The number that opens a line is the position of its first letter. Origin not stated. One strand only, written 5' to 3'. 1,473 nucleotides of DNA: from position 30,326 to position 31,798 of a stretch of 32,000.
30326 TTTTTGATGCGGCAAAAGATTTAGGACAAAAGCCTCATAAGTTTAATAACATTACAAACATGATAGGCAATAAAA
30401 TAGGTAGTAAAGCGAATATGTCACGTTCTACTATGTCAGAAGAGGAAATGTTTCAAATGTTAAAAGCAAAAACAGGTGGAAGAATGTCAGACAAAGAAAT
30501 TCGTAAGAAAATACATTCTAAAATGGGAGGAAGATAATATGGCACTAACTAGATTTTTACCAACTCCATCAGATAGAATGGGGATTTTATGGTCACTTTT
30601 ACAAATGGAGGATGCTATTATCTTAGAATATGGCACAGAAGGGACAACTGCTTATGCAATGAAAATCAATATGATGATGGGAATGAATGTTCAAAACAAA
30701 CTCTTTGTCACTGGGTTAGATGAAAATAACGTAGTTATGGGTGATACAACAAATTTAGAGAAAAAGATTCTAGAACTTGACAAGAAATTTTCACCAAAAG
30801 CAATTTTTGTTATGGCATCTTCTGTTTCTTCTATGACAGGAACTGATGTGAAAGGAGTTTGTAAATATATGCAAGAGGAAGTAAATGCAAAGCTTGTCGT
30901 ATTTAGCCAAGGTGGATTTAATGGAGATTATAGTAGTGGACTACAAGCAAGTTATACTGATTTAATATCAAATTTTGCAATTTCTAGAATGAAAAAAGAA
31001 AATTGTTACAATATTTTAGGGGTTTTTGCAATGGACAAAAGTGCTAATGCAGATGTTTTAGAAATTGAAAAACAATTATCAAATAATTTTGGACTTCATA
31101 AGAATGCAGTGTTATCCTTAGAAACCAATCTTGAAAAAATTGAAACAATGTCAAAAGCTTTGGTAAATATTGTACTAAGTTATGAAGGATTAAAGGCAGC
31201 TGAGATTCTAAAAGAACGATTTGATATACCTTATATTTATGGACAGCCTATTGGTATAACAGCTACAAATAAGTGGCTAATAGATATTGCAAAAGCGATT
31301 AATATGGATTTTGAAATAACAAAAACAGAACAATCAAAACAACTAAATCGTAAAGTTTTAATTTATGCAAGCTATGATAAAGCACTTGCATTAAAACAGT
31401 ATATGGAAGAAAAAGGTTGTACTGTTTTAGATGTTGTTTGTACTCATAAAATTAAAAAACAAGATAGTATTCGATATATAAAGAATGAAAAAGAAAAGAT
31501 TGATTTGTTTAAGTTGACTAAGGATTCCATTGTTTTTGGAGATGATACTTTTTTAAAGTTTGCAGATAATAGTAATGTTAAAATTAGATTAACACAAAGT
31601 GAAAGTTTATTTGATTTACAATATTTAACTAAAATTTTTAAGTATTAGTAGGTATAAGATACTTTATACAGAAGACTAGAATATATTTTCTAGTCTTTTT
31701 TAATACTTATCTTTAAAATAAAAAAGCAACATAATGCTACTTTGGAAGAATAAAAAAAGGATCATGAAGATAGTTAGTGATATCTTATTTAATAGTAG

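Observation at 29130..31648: Stand-alone nitrogenase-like reductase (NifH + two NifD/K-like subunits) with no nitrogen-fixation or tetrapyrrole context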

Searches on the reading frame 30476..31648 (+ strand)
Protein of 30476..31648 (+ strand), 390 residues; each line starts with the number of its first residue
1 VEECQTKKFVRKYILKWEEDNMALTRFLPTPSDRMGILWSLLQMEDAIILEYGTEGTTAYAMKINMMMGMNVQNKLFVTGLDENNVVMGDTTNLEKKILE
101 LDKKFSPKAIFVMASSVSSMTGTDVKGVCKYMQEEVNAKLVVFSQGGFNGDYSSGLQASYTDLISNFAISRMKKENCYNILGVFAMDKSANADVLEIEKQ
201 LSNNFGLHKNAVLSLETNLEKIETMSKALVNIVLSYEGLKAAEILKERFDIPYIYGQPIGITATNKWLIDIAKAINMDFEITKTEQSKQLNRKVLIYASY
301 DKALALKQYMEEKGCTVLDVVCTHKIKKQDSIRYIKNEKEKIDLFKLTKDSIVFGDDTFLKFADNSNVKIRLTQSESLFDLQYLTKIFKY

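Call 3: search_protein_families(library=pfam, proteins=[window:30476-31648:+], max_evalue=0.01)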
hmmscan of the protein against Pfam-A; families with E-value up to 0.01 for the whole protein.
window:30476-31648:+ (390 aa): 1 family
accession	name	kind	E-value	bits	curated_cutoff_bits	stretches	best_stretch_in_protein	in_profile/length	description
PF00148.24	Oxidored_nitro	-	3.8e-56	191.1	28.6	1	34-349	3-322/399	Nitrogenase component 1 type Oxidoreductase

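Call 4: search_protein_families(library=ncbifam, proteins=[window:30476-31648:+], max_evalue=0.01)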
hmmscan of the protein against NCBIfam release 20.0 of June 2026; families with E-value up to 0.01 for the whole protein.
window:30476-31648:+ (390 aa): 17 families
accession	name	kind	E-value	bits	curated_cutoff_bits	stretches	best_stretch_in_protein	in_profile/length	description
TIGR01283.1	nifE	equivalog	3.5e-27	95.1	505.1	1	67-287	82-306/459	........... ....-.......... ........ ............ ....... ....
TIGR01278.1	DPOR_BchB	equivalog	1.5e-23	83.5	490.35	1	66-307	45-287/512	ferredoxin:protochlorophyllide reductase (ATP-dependent) subunit B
NF011047.0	PRK14477.1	equivalog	8.9e-23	80.1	1229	1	73-277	79-282/917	bifunctional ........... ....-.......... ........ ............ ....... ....N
NF002789.0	PRK02910.1-3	equivalog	1.8e-21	76.6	509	1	91-288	69-263/535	ferredoxin:protochlorophyllide reductase (ATP-dependent) subunit B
TIGR01862.1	N2-ase-Ialpha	subfamily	1.3e-20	73.5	486.05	1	52-278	64-291/444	nitrogenase component I subunit alpha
TIGR01282.1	nifD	equivalog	2e-17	63.1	653.55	1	70-283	95-309/466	nitrogenase molybdenum-iron protein alpha chain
TIGR01285.1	nifN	equivalog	2.5e-15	56.3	326.8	1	34-291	20-300/433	nitrogenase iron-molybdenum cofactor biosynthesis protein NifN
NF002790.0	PRK02910.1-4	equivalog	2.9e-11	42.7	912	1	165-289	156-278/530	ferredoxin:protochlorophyllide reductase (ATP-dependent) subunit B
TIGR02932.1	vnfK_nitrog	equivalog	7e-11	41.6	873.95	1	42-274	26-279/457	V-containing nitrogenase subunit beta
NF002768.0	PRK02842.1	equivalog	2.2e-10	40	324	1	36-293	25-276/423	ferredoxin:protochlorophyllide reductase (ATP-dependent) subunit N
TIGR01284.1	alt_nitrog_alph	subfamily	2.3e-10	39.5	512.8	1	70-274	87-294/457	nitrogenase subunit alpha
TIGR01279.1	DPOR_bchN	equivalog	1.2e-09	37.6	419.95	1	36-286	14-259/407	ferredoxin:protochlorophyllide reductase (ATP-dependent) subunit N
TIGR02931.1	anfK_nitrog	equivalog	4.1e-09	35.6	853.85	1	39-275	26-283/461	Fe-only nitrogenase subunit beta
TIGR03282.1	methan_mark_13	equivalog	1.9e-08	33.7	268.4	1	29-155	2-122/352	Ni-sirohydrochlorin a,c-diamide reductive cyclase catalytic subunit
TIGR02014.1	BchZ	equivalog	4.1e-08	32.6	529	1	73-281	53-253/468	chlorophyllide a reductase subunit Z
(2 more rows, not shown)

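Call 9: search_solved_structures(query=window:30539-31648:+, max_evalue=0.01, show_alignments=2)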
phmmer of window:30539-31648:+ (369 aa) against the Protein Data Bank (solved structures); distinct sequences matched with E-value up to 0.01: 43.
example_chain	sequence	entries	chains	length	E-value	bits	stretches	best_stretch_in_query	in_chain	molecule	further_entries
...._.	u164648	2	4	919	1.2e-20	77.2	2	53-255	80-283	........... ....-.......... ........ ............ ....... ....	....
4wn9_A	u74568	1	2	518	8.6e-17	64.5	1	33-265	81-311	Nitrogenase molybdenum-iron protein alpha chain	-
5vpw_A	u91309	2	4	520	8.7e-17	64.5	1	33-265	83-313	Nitrogenase molybdenum-iron protein alpha chain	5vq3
1mio_A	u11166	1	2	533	9.2e-17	64.4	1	33-265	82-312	NITROGENASE MOLYBDENUM IRON PROTEIN (ALPHA CHAIN)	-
4wes_A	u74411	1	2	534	9.2e-17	64.4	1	33-265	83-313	Nitrogenase molybdenum-iron protein alpha chain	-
9d9u_A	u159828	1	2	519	3.5e-11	46.1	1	47-257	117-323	Nitrogenase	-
9fmg_A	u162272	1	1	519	3.5e-11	46.1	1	47-257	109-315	Nitrogenase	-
9ian_A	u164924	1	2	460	1e-10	44.5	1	56-261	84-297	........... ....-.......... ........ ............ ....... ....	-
9iao_A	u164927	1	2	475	1.1e-10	44.4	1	56-261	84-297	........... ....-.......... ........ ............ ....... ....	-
9onj_A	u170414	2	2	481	1.2e-10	44.3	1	56-261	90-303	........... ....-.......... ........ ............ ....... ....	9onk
3pdi_A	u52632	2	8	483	1.2e-10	44.3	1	56-261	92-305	Nitrogenase MoFe cofactor biosynthesis protein NifE | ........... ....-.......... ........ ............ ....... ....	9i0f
9p1x_A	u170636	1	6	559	1.5e-09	40.7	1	50-264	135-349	Nitrogenase protein alpha chain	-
9spz_B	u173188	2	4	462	3.4e-07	33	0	214-262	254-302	Nitrogenase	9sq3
8boq_B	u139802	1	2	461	5.4e-07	32.3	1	22-255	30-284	Fe-only nitrogenase, beta subunit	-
3aeu_B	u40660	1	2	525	1.3e-06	31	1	14-256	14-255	Light-independent protochlorophyllide reductase subunit B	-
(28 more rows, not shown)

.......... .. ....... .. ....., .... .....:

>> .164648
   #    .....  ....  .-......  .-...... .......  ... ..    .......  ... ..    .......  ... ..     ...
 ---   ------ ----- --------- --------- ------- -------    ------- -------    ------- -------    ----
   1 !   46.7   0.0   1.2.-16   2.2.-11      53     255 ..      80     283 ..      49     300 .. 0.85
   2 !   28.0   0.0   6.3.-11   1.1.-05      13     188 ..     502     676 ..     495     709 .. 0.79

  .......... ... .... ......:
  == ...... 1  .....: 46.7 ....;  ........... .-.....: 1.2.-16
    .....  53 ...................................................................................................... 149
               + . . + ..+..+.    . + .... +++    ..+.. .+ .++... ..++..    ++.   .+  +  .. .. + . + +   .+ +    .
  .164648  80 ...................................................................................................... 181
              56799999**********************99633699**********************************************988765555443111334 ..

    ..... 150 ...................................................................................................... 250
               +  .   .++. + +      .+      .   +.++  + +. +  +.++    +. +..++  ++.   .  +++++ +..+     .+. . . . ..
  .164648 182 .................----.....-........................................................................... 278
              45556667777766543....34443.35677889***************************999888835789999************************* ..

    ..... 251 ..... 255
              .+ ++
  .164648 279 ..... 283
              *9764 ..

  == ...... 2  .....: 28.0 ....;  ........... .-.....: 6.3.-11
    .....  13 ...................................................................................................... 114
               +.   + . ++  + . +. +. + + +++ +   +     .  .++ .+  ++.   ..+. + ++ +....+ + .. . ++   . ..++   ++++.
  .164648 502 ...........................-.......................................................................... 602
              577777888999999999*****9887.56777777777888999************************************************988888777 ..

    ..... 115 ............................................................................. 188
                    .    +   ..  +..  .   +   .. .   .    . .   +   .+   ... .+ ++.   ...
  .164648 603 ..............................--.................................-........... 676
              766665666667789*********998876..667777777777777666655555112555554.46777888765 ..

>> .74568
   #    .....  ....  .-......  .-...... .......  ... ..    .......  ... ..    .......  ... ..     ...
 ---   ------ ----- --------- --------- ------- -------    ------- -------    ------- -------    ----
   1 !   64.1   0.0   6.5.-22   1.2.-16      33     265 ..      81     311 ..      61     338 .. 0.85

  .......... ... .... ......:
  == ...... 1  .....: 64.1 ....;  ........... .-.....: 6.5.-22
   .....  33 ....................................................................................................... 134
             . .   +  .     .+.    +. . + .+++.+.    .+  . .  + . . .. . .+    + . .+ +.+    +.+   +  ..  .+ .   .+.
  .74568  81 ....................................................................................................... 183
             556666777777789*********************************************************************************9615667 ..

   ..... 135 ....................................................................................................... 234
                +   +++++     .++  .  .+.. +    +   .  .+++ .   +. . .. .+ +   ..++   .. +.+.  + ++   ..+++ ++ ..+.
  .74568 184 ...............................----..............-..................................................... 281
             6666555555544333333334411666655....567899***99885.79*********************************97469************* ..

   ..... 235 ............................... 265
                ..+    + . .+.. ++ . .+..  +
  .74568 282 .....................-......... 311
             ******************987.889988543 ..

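Call 11: find_homologous_proteins(query=window:30539-31648:+, max_evalue=0.00001)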
Query window:30539-31648:+ (369 aa): 161 proteins with E <= 0.00001 among 2283 candidates; the best 120 are listed.
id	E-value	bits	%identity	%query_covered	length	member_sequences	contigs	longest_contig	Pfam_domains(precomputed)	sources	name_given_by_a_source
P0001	3.8e-236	800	100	100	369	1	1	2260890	PF00148.25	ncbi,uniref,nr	ncbi:nitrogenase component 1 [Tannockella kyphosi]|uniref:nitrogenase component 1 n=1 Tax=Tannockell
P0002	1.3e-181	621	78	99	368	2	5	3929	PF00148.25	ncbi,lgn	ncbi:MAG: nitrogenase component 1 [Lachnospiraceae bacterium]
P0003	3.6e-178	610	76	99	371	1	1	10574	PF00148.25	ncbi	ncbi:MAG: nitrogenase component 1 [Eubacteriales bacterium]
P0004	9.0e-178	609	76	100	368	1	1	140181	PF00148.25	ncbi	ncbi:MAG: nitrogenase component 1 [Bacillota bacterium]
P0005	1.9e-173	594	73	100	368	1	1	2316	PF00148.25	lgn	-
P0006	5.4e-166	570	73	96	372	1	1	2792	PF00148.25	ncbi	-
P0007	2.3e-157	541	69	97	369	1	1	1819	PF00148.25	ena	-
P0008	7.0e-148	510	65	98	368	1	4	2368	PF00148.25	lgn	-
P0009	6.0e-144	497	63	97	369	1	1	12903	PF00148.25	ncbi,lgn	ncbi:MAG: nitrogenase component 1 [Bacillota bacterium]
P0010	2.8e-139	482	63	97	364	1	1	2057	PF00148.25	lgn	-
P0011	2.1e-138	479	64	95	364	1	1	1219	PF00148.25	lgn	-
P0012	2.9e-124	433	56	98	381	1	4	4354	PF00148.25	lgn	-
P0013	7.1e-122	425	55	96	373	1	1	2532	PF00148.25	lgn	-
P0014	1.3e-121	424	55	99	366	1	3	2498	PF00148.25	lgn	-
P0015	1.6e-121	424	54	96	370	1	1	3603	PF00148.25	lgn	-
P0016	4.0e-119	416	54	96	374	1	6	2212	PF00148.25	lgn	-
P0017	4.6e-118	412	56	95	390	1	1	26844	PF00148.25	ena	-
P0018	1.3e-117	411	55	95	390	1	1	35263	PF00148.25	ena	-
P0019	4.0e-106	373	50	95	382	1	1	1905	PF00148.25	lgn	-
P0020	2.3e-104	367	50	95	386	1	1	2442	PF00148.25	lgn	-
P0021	2.4e-103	364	49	96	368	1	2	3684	PF00148.25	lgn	-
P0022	3.3e-102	360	50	95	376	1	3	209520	PF00148.25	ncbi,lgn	ncbi:MAG: nitrogenase component 1 [Eubacteriales bacterium]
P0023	5.8e-102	359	49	95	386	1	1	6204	PF00148.25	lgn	-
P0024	5.0e-101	356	53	91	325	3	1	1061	PF00148.25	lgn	-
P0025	9.8e-101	355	50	94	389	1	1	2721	PF00148.25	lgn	-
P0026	1.3e-100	355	50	95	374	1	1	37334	PF00148.25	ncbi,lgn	ncbi:MAG: nitrogenase component 1 [Clostridia bacterium]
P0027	1.9e-100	354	49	94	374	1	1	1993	PF00148.25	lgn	-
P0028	1.9e-99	351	49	94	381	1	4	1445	PF00148.25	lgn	-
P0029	1.2e-96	342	47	96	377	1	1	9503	PF00148.25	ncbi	-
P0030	3.3e-95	337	46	95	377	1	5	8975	PF00148.25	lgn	-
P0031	1.9e-94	335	58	71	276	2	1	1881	PF00148.25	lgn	-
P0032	1.3e-93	332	45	99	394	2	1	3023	PF00148.25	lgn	-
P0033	7.7e-92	326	44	97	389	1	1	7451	PF00148.25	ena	-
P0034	2.9e-89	318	45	95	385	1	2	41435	PF00148.25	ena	-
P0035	2.9e-88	314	71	58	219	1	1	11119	PF00148.25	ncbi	ncbi:MAG: nitrogenase component 1, partial [Eubacteriales bacterium]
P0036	6.9e-88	313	43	97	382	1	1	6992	PF00148.25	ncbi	-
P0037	2.2e-85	305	44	94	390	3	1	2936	PF00148.25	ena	-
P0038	2.5e-85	305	47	92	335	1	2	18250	PF00148.25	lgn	-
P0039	9.8e-85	303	42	95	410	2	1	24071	PF00148.25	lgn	-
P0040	1.5e-82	296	41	95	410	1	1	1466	PF00148.25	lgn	-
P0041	8.3e-80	287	39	95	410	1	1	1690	PF00148.25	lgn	-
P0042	4.6e-79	284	39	95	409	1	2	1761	PF00148.25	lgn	-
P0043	6.7e-79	284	40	95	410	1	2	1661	PF00148.25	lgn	-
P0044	2.4e-78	282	41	95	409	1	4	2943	PF00148.25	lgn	-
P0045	2.6e-78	282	43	95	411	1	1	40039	PF00148.25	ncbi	-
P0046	3.4e-78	281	40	95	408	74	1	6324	PF00148.25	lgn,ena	-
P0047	6.5e-78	280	39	95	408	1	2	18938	PF00148.25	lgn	-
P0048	8.5e-78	280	40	95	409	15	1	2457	PF00148.25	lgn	-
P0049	2.7e-77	278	39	95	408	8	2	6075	PF00148.25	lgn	-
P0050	2.9e-77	278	39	95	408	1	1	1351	PF00148.25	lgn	-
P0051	3.7e-77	278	41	95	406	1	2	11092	PF00148.25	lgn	-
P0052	1.3e-76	276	40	95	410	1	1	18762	PF00148.25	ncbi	-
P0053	1.8e-76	276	38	95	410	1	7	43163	PF00148.25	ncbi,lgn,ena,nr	ncbi:MAG: nitrogenase component 1 [Lachnospiraceae bacterium]|nr:nitrogenase component 1 [Lachnospir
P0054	2.5e-76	275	39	95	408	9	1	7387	PF00148.25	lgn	-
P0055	2.7e-76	275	40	95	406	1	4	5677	PF00148.25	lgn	-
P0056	1.6e-75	272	40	95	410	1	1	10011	PF00148.25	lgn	-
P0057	2.3e-75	272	40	95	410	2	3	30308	PF00148.25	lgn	-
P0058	2.9e-75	272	41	95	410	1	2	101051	PF00148.25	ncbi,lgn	-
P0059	3.3e-75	271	39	95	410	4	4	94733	PF00148.25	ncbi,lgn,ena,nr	ncbi:MAG: nitrogenase component 1 [Clostridia bacterium]|nr:nitrogenase component 1 [Clostridia bact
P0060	6.8e-75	270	40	95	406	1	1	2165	PF00148.25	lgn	-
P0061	1.2e-74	270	38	95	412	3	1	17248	PF00148.25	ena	-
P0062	1.2e-74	270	39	95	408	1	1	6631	PF00148.25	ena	-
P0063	1.4e-74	269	40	95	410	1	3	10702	PF00148.25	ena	-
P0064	1.5e-74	269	41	95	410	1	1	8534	PF00148.25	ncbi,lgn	-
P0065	1.9e-74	269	38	95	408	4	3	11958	PF00148.25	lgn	-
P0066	2.6e-74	268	37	95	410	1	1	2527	PF00148.25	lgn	-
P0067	2.8e-74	268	40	95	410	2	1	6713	PF00148.25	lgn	-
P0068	3.2e-74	268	40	95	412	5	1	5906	PF00148.25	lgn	-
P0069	3.2e-74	268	40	95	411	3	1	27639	PF00148.25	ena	-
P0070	3.6e-74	268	37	95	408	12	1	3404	PF00148.25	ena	-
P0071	7.8e-74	267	38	95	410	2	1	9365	PF00148.25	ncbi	-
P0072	8.0e-74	267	39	95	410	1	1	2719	PF00148.25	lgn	-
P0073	1.7e-73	266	40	100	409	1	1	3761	PF00148.25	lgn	-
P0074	1.7e-73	266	37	95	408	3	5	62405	PF00148.25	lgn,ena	-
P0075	1.9e-73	266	39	95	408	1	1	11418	PF00148.25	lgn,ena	-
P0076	3.9e-73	265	39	95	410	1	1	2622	PF00148.25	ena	-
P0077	4.3e-73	264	38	95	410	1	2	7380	PF00148.25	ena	-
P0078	5.1e-73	264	40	96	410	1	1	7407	PF00148.25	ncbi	-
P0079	5.2e-73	264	40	95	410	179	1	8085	PF00148.25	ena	-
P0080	6.9e-73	264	39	95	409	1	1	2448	PF00148.25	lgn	-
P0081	8.4e-73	263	39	95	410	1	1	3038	PF00148.25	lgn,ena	-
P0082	1.6e-72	263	39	95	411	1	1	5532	PF00148.25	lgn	-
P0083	2.0e-72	262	38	95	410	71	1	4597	PF00148.25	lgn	-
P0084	2.8e-72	262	39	95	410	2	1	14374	PF00148.25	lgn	-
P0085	4.2e-72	261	39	95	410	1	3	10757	PF00148.25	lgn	-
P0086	4.6e-72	261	38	95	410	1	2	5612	PF00148.25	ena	-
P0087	5.6e-72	261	38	95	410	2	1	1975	PF00148.25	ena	-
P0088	8.3e-72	260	37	95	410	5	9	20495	PF00148.25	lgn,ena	-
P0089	1.6e-71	259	38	95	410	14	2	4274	PF00148.25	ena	-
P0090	2.6e-71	259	39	95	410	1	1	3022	PF00148.25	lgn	-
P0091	4.1e-71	258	37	95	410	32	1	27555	PF00148.25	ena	-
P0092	4.2e-71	258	37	95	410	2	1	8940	PF00148.25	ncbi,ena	-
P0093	9.3e-71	257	38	96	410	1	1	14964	PF00148.25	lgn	-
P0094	1.2e-70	256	38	95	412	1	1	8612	PF00148.25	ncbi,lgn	-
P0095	1.4e-70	256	40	91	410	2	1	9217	PF00148.25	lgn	-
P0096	1.4e-70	256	37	95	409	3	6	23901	PF00148.25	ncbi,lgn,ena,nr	ncbi:MAG: nitrogenase component 1 [Oscillospiraceae bacterium]|nr:nitrogenase component 1 [Oscillosp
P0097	1.7e-70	256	39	95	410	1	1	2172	PF00148.25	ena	-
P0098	5.8e-70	254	38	95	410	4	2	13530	PF00148.25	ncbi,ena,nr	ncbi:MAG: nitrogenase component 1 [Clostridia bacterium]|nr:nitrogenase component 1 [Clostridia bact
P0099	6.6e-70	254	39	95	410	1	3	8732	PF00148.25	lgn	-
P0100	1.7e-69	253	37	95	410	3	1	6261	PF00148.25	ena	-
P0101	3.7e-69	252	39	95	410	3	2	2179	PF00148.25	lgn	-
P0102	5.8e-69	251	36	95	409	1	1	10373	PF00148.25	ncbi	-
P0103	7.7e-69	250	37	95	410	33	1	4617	PF00148.25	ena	-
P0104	1.4e-68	250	39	95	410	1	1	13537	PF00148.25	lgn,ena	-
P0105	2.6e-68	249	37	95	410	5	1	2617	PF00148.25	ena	-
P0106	3.2e-68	248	39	95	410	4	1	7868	PF00148.25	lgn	-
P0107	8.5e-68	247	37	95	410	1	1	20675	PF00148.25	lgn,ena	-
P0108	2.8e-67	245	38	95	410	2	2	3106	PF00148.25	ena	-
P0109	2.9e-67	245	37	95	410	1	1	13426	PF00148.25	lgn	-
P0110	4.1e-67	245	35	95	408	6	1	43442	PF00148.25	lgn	-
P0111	5.7e-67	244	38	95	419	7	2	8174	PF00148.25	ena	-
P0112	6.0e-67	244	38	95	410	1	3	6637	PF00148.25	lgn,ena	-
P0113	2.4e-66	242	50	65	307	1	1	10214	PF00148.25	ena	-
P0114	1.1e-65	240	37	92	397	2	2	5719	PF00148.25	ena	-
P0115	1.8e-65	239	38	95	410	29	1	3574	PF00148.25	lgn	-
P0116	3.4e-65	238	37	96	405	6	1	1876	PF00148.25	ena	-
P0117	4.8e-65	238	36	95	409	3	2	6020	PF00148.25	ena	-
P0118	3.1e-64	235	36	96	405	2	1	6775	PF00148.25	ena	-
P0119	1.7e-62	230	35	96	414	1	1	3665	PF00148.25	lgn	-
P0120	5.5e-62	228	35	96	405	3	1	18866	PF00148.25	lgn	-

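Call 12: find_encoding_contigs(protein=P0004, flank=8000, max_places=2)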
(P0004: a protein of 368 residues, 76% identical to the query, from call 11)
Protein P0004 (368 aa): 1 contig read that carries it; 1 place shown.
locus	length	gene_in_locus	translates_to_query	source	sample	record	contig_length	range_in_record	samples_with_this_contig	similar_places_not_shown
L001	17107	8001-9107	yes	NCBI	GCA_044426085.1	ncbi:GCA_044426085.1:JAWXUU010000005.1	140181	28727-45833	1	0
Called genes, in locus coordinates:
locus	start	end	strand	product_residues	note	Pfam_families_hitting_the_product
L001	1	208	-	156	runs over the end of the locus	PF06908:YpsA (weak)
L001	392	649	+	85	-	-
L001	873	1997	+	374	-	PF00438:S-AdoMet_synt_N, PF02772:S-AdoMet_synt_M, PF02773:S-AdoMet_synt_C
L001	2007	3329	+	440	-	PF02195:ParB_N, PF01555:N6_N4_Mtase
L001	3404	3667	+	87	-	-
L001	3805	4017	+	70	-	-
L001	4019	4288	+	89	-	PF20648:DUF6809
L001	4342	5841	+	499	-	PF03354:TerL_ATPase, PF20441:TerL_nuclease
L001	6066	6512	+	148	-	PF22166:WHD_ArnR1 (weak), PF13463:HTH_27 (weak), PF12802:MarR_2, PF01047:MarR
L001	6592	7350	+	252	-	PF00142:Fer4_NifH, PF01656:CbiA, PF02374:ArsA_ATPase (faint), PF10609:ParA (weak), PF13614:AAA_31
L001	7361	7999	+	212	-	PF00148:Oxidored_nitro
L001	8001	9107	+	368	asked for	PF00148:Oxidored_nitro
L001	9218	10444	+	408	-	PF04860:Phage_portal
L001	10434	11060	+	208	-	PF04586:Peptidase_S78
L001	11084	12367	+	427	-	PF05065:Phage_capsid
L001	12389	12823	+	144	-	-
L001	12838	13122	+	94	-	PF05135:Phage_connect_1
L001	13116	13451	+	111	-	PF05521:Phage_HCP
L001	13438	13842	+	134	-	PF04883:HK97-gp10_like (weak)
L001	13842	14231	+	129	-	PF11367:Tail_completion_gp17 (weak)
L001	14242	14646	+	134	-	PF06199:Phage_tail_2, PF18906:Phage_tube_2 (weak)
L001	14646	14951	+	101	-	-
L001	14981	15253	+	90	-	-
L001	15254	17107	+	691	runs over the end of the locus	PF10145:PhageMin_Tail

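Call 13: find_encoding_contigs(protein=P0022, flank=8000, max_places=2)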
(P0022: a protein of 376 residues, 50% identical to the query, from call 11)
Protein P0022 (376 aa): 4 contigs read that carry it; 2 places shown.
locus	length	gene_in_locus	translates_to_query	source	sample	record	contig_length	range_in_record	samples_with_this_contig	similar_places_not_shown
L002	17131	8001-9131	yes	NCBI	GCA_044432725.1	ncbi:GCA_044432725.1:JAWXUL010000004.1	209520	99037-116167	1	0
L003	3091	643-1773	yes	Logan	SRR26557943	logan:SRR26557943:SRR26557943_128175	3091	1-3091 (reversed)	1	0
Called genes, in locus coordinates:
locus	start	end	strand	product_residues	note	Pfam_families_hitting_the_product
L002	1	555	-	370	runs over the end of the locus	PF01420:Methylase_S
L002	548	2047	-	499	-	PF12161:HsdM_N, PF02384:N6_Mtase, PF07669:Eco57I (weak), PF01170:UPF0020 (weak)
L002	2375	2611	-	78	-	PF12844:HTH_19 (weak), PF01381:HTH_3, PF13443:HTH_26 (weak)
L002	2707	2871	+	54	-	-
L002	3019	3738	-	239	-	-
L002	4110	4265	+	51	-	-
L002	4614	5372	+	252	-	-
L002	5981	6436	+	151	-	PF01325:Fe_dep_repress (faint), PF13463:HTH_27 (weak), PF01047:MarR, PF12802:MarR_2, PF13601:HTH_34 (weak)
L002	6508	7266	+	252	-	PF00142:Fer4_NifH, PF01656:CbiA, PF10609:ParA (weak), PF13614:AAA_31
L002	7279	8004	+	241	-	PF00148:Oxidored_nitro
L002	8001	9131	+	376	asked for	PF00148:Oxidored_nitro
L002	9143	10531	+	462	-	PF01554:MatE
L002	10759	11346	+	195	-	PF13451:zf_Tbcl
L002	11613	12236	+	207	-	PF12797:Fer4_2 (faint), PF12838:Fer4_7, PF13187:Fer4_9 (weak), PF13237:Fer4_10 (faint), PF14697:Fer4_21, PF25160:LdpA_Fe-S-bd (weak), PF00037:Fer4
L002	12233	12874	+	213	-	PF00528:BPD_transp_1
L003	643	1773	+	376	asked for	PF00148:Oxidored_nitro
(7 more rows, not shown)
